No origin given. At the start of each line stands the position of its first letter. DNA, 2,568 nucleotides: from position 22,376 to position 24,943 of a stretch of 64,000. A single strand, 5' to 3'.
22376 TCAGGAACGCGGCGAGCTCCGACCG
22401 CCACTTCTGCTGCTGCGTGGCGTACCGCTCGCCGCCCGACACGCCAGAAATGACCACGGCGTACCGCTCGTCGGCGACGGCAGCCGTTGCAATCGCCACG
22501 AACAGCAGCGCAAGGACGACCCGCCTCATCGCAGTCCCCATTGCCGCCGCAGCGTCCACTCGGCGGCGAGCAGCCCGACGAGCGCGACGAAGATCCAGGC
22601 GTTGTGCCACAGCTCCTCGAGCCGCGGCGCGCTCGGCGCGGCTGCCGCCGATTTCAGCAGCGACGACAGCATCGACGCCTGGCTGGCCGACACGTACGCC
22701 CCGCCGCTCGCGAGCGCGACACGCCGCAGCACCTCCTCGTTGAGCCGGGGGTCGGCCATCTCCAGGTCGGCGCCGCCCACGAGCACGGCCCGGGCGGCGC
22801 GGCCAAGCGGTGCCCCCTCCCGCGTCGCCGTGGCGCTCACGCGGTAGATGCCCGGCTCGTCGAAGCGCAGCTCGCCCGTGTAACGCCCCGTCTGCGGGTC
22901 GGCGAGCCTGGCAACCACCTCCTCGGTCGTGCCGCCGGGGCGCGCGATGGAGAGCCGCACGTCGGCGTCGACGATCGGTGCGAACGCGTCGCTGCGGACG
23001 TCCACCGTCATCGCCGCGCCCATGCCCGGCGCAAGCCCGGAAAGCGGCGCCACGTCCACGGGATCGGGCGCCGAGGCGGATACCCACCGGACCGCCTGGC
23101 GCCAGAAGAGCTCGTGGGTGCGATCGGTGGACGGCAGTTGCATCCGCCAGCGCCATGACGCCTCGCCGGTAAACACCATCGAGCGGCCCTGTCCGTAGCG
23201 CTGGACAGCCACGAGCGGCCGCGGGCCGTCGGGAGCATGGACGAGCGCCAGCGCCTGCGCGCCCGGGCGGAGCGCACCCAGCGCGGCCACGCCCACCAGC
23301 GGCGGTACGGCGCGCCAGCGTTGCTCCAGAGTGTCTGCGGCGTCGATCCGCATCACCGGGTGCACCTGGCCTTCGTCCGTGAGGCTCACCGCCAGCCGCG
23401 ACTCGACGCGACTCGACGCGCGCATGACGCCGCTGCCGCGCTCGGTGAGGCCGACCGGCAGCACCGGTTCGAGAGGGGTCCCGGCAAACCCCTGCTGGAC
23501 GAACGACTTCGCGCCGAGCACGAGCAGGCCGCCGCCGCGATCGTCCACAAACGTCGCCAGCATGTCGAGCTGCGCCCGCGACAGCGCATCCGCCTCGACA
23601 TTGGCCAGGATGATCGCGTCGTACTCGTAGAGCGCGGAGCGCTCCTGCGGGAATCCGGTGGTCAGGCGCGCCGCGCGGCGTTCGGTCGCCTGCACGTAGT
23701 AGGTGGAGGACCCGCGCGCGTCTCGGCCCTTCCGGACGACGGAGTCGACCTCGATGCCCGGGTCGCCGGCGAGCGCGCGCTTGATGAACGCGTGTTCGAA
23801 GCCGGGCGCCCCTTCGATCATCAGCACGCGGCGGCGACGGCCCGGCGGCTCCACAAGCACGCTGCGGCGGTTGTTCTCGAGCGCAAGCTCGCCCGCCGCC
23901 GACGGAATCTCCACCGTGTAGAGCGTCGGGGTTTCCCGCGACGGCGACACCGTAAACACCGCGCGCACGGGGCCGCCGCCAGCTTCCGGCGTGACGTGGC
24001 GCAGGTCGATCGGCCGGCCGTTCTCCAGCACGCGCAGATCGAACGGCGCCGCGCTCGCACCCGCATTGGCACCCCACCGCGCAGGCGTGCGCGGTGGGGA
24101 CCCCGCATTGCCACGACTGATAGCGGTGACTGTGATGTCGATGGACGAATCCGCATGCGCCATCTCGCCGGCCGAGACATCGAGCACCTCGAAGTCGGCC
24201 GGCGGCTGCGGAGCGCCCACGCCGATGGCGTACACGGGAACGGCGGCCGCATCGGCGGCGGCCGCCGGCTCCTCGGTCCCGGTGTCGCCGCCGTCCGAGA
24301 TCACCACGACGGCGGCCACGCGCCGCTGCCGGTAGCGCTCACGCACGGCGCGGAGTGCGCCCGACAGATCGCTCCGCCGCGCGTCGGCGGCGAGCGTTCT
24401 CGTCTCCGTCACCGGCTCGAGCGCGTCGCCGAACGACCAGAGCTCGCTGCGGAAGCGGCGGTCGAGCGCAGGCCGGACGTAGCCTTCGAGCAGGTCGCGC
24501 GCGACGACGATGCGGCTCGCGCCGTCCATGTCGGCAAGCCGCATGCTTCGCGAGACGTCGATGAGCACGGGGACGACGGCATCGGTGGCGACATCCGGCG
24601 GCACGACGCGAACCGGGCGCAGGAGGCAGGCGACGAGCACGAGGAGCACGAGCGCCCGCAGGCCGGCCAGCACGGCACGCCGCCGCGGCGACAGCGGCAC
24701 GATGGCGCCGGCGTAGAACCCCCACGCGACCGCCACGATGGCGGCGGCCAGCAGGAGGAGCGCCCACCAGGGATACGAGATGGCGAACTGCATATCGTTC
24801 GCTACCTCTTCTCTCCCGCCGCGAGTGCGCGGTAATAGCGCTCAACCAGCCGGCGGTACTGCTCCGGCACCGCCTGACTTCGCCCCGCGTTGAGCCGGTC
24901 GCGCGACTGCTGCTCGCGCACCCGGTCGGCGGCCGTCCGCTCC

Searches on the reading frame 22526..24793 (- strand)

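Call 57: search_protein_families(library=pfam, proteins=[window:22526-24793:-], max_evalue=0.00001)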
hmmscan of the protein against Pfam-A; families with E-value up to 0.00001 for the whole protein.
window:22526-24793:- (755 aa): 1 family
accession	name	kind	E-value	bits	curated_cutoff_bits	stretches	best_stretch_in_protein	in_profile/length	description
PF07090.17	GATase1_like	-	4.7e-10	39.9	27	1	374-571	50-245/247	Putative glutamine amidotransferase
